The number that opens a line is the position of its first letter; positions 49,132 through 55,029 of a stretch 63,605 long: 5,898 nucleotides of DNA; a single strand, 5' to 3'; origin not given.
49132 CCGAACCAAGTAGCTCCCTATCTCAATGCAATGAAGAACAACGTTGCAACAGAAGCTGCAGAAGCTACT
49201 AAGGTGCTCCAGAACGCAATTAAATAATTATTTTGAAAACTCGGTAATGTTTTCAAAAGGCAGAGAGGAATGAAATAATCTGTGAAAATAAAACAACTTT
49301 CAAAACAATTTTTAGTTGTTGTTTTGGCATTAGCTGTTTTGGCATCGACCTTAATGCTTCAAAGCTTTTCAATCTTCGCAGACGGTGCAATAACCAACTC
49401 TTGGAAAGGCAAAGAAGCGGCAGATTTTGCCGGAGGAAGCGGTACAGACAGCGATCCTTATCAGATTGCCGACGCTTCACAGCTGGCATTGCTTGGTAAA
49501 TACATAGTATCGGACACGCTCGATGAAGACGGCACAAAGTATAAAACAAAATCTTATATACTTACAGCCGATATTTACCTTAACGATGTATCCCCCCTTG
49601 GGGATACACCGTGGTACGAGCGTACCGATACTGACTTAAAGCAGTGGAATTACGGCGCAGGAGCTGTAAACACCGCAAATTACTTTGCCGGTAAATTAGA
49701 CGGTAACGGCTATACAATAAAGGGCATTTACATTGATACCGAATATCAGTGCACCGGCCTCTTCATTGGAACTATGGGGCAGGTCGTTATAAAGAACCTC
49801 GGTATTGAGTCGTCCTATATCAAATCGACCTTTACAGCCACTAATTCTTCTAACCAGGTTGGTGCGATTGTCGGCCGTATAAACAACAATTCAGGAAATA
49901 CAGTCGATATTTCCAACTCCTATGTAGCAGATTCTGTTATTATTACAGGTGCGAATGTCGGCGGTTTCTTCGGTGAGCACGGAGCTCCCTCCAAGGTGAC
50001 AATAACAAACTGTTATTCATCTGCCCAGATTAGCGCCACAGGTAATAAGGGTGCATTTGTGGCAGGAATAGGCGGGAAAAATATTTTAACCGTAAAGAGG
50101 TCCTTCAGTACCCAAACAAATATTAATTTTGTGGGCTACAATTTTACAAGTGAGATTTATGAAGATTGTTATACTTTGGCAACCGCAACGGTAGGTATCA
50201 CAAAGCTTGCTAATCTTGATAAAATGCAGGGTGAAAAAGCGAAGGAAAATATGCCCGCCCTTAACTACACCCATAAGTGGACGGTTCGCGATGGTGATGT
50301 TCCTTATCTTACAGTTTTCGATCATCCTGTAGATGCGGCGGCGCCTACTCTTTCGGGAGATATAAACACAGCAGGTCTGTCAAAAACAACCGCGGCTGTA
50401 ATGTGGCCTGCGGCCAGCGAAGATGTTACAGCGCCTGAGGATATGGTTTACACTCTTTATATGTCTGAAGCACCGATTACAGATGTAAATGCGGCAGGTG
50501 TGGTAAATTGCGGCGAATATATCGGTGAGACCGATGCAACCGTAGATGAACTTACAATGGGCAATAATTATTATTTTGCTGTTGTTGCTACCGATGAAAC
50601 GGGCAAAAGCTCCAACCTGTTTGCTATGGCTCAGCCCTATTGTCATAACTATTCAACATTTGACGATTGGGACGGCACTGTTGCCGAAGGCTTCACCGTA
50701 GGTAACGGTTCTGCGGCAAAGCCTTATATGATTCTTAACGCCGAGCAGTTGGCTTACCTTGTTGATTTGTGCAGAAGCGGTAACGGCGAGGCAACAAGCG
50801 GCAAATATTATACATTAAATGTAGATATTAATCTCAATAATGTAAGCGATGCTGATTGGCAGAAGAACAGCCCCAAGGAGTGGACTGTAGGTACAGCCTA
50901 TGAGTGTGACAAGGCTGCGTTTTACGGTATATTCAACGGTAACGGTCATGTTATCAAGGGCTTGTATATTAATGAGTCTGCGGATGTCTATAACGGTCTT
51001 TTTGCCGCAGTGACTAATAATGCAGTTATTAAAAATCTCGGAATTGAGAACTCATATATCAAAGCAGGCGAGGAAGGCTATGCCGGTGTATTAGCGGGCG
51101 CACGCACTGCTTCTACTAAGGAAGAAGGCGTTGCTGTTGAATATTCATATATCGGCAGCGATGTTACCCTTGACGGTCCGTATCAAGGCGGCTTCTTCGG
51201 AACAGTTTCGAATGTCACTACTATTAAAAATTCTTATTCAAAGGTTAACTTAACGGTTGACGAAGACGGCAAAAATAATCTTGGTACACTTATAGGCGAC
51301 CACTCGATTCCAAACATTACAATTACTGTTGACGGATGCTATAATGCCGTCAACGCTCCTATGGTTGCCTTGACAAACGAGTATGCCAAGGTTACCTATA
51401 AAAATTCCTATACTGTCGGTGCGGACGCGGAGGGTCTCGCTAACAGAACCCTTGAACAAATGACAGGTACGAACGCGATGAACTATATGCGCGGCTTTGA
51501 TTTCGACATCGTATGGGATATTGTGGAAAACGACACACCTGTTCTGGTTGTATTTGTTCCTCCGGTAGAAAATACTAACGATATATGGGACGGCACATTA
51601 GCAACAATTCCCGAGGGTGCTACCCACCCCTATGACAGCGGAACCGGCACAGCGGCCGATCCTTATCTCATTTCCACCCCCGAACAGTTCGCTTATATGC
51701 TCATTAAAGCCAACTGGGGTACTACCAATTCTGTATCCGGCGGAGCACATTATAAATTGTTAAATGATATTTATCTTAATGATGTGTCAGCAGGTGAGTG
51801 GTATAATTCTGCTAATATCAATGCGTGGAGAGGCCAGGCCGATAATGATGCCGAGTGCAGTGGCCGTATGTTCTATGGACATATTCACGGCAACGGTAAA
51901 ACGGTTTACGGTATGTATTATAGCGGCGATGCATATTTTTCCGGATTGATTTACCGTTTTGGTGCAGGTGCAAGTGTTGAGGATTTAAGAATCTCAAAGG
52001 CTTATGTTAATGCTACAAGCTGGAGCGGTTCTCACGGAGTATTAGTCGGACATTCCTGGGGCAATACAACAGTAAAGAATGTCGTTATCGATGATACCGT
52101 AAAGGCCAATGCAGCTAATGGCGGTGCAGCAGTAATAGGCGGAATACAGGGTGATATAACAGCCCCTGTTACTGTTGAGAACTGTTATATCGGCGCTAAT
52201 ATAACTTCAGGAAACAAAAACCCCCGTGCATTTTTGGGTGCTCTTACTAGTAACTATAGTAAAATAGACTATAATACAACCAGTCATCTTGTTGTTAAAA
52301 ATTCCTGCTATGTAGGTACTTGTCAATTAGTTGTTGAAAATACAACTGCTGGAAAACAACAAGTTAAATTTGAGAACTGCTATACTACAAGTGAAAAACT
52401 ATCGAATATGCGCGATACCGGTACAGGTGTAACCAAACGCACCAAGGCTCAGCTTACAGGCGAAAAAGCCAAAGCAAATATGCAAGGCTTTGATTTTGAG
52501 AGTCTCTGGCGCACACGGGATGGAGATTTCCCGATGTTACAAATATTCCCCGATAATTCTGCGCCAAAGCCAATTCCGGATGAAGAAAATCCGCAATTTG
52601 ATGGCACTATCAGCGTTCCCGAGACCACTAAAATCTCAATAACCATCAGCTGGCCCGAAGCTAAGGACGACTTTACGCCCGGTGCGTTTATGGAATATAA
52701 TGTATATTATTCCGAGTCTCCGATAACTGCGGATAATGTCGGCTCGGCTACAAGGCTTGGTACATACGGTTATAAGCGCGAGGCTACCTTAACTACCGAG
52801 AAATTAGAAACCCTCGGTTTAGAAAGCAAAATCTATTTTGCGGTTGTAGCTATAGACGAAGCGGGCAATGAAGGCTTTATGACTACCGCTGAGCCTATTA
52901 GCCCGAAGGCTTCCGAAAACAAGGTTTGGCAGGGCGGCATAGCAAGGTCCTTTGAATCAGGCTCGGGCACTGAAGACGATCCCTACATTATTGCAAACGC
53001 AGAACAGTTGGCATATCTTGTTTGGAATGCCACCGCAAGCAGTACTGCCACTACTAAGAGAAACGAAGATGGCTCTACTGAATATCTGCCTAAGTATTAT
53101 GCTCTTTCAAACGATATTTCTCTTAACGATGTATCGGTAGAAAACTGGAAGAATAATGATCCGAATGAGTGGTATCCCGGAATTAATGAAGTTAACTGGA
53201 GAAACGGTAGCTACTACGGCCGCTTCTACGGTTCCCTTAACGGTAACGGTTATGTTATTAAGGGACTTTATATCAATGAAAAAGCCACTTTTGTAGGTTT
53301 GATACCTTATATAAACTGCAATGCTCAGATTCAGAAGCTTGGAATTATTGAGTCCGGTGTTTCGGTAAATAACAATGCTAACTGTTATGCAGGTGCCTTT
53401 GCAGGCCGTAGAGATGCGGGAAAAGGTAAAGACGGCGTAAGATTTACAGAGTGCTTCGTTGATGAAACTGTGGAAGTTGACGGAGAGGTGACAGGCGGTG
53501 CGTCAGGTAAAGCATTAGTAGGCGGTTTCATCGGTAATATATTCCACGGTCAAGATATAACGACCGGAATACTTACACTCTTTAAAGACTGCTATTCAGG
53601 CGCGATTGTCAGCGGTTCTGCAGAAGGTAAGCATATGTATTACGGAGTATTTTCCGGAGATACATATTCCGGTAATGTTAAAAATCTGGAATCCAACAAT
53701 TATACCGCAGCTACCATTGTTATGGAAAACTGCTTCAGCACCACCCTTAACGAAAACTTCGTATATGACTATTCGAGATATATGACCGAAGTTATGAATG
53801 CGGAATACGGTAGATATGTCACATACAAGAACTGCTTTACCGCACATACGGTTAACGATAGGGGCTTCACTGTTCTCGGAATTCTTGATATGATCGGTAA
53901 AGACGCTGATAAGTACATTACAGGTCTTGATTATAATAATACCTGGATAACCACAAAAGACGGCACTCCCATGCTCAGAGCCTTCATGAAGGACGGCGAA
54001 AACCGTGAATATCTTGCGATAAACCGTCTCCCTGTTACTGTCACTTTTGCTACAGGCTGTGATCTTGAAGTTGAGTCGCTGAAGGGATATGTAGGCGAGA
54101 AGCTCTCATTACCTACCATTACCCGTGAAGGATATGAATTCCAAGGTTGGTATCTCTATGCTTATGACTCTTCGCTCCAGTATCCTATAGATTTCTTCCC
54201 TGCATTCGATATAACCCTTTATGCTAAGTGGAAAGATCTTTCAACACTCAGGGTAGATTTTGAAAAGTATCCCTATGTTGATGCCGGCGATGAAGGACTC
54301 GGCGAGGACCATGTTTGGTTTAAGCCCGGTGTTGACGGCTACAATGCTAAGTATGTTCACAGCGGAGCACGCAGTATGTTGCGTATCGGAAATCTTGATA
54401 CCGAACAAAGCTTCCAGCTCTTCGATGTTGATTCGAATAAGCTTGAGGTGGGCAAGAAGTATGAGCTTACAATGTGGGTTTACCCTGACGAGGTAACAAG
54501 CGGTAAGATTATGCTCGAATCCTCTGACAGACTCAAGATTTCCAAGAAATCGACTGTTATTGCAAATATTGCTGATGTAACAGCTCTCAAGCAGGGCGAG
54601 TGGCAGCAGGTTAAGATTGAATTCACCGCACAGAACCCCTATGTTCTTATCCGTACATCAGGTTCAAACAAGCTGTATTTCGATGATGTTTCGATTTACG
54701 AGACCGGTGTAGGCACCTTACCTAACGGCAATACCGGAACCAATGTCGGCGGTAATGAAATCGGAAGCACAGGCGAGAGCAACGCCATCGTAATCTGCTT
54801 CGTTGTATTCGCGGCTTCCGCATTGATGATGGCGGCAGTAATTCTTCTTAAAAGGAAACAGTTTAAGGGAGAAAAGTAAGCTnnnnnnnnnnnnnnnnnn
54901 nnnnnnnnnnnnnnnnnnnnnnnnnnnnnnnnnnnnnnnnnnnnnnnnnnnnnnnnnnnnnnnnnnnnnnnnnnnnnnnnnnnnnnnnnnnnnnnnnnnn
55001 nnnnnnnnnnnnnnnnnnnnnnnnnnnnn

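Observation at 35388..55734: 20-kb, 11-gene co-directional operon: candidate uncharacterised Gram-positive glycan capture and import system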

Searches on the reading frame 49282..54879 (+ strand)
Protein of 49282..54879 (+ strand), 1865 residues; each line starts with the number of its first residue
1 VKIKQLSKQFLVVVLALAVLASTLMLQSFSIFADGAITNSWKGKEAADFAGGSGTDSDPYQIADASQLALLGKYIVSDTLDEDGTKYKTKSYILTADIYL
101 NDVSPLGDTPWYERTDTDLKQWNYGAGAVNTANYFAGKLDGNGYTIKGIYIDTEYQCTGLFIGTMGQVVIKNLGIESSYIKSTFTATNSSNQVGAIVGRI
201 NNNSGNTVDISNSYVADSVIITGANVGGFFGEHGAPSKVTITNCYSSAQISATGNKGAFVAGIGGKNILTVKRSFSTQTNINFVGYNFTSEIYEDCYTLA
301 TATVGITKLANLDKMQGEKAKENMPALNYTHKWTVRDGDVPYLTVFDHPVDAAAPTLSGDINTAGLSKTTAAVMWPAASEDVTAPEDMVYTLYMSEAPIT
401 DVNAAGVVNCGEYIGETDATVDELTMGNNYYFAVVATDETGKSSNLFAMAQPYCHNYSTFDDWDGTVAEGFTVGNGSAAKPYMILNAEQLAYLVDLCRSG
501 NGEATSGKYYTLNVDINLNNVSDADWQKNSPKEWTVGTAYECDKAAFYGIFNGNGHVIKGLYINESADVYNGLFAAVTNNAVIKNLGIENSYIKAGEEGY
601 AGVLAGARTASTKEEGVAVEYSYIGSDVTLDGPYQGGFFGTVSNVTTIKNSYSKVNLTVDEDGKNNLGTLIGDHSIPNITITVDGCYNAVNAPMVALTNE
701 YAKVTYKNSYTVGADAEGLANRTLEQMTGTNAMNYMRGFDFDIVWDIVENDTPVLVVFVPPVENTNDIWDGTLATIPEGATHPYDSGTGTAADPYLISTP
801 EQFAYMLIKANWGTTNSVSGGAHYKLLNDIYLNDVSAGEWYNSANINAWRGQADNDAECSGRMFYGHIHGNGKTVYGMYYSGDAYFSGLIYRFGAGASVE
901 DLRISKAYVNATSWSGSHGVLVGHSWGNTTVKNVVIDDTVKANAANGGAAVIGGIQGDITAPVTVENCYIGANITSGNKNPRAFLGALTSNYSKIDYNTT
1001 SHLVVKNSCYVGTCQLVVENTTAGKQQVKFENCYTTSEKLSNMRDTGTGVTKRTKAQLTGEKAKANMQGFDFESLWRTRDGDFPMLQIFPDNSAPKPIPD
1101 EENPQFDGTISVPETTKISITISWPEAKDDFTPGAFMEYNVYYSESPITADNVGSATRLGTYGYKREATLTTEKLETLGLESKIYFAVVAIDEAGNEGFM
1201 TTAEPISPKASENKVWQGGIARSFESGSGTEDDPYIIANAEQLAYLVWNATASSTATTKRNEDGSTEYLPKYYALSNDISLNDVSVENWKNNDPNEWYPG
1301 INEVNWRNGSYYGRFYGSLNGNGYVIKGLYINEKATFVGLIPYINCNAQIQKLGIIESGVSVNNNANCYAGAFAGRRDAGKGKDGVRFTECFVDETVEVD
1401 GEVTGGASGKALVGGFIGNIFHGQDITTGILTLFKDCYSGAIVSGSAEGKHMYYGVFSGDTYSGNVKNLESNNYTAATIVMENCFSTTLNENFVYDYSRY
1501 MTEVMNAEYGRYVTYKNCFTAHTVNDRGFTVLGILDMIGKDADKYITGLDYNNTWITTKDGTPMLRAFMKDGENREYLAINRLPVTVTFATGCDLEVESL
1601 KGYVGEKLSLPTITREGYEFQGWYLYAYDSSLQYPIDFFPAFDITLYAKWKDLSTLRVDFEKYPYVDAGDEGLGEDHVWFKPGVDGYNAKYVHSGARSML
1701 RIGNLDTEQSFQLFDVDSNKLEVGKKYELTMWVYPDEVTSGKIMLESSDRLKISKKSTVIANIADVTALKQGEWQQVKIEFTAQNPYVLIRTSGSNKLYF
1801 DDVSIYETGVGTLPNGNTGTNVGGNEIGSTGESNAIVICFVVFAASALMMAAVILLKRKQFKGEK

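Call 6: search_protein_families(library=pfam, proteins=[window:49282-54879:+], max_evalue=0.01)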
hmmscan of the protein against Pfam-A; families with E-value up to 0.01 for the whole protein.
window:49282-54879:+ (1865 aa): 3 families
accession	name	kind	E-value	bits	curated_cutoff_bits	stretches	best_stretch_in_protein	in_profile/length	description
PF09479.16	Flg_new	-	7e-08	32.9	27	1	1586-1649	2-65/65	Listeria-Bacteroides repeat domain (List_Bact_rpt)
PF00041.27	fn3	-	0.0004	21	25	0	364-443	9-75/84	Fibronectin type III domain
PF24489.1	Ig_J_second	-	0.0062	17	27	0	382-452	23-93/105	Tip attachment protein J second Ig-like domain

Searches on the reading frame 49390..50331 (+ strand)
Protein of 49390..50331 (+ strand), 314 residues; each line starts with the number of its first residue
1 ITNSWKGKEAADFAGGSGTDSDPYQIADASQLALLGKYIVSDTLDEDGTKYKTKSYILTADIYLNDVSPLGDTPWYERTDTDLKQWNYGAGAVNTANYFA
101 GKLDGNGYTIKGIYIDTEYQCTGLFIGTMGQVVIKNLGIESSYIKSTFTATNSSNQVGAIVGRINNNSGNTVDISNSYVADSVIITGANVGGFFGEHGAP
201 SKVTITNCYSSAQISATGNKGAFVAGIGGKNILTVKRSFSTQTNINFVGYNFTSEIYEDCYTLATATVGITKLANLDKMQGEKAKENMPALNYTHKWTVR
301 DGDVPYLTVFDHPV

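Call 57: search_solved_structures(query=A4, max_evalue=10, show_alignments=1)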
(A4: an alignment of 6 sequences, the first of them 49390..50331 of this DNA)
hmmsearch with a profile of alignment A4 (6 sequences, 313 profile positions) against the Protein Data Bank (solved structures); distinct sequences matched with E-value up to 10: 1.
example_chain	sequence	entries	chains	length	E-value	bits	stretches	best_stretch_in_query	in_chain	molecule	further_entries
3n6z_A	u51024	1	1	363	1.7e-09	40.7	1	7-282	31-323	putative immunoglobulin A1 protease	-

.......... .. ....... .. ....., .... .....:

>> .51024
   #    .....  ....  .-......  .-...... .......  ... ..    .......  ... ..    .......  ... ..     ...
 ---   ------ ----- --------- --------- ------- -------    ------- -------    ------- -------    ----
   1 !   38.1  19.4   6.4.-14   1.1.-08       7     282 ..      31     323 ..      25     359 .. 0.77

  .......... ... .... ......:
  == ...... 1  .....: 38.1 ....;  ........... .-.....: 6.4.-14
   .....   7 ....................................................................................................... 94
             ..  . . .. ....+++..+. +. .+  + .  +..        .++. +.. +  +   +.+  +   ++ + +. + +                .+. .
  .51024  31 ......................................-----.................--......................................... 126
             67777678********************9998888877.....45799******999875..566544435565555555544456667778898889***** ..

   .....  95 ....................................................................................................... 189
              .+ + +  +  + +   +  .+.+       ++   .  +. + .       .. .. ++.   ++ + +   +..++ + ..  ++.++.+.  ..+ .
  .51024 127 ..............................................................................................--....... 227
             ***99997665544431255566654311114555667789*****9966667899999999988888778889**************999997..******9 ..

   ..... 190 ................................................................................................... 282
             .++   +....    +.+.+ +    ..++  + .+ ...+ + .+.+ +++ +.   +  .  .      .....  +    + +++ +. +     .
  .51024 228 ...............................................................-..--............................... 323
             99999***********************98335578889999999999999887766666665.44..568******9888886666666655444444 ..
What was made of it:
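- On GLUG-motif proteins (ORF10): The module is nevertheless homologous to PDB 3n6z, E = 1.7e-9 (call 57).
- Closest known: PDB 3n6z, 'putative immunoglobulin A1 protease'. Same: It aligns over about 280 residues to 3n6z at E = 1.7e-9 (call 57).
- Tried and rejected: It was replaced by homology to 3n6z (call 57).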

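Call 58: search_protein_families(library=pfam, alignment_id=A4, max_evalue=10)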
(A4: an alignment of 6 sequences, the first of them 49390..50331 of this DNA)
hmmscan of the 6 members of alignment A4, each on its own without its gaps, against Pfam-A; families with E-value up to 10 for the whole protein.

A. member 1, window:49390-50331:+ (314 aa): 1 family
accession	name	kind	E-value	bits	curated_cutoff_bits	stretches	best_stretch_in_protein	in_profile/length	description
PF07581.17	Glug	-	5.6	8.1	20.5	1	187-214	2-27/28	The GLUG motif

B. families by the number of members that match (of 6 scanned): 1 family
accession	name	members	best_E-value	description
PF07581.17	Glug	1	5.6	The GLUG motif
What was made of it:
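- On GLUG-motif proteins (ORF10): Best E = 5.6, in 1 of 6 modules (call 58).
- Checked: The Pfam GLUG motif itself is not significant (E = 5.6, call 58).
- Tried and rejected: Not significant (call 58).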

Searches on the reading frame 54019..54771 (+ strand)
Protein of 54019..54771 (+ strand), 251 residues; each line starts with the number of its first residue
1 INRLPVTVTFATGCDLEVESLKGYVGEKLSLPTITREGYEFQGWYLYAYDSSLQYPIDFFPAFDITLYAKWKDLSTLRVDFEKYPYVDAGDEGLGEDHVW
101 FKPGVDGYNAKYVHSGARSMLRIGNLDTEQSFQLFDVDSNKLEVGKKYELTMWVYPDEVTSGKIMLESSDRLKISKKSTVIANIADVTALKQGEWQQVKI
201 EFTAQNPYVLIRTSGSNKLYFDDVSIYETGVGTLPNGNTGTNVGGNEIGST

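Call 86: search_solved_structures(query=window:54019-54771:+, max_evalue=10)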
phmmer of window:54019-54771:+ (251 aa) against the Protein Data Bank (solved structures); distinct sequences matched with E-value up to 10: 6.
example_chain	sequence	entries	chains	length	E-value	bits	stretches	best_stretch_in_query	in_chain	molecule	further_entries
2y5p_A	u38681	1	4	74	0.0089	18.6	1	15-72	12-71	INTERNALIN B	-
1m9s_A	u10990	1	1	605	0.024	17.2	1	16-93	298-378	Internalin B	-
7nms_A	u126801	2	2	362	0.042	16.4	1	9-72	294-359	Internalin B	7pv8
2y5q_A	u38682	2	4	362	0.18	14.3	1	15-72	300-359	INTERNALIN B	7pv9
9qr4_A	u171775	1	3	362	0.2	14.2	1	15-72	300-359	Internalin B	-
9qr5_A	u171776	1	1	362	0.21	14.1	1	22-72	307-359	Internalin B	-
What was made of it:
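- Checked: The 'CBM' in ORF10 could not be verified (call 86).
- Tried and rejected: Only the InlB B-repeat was recovered (call 86).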
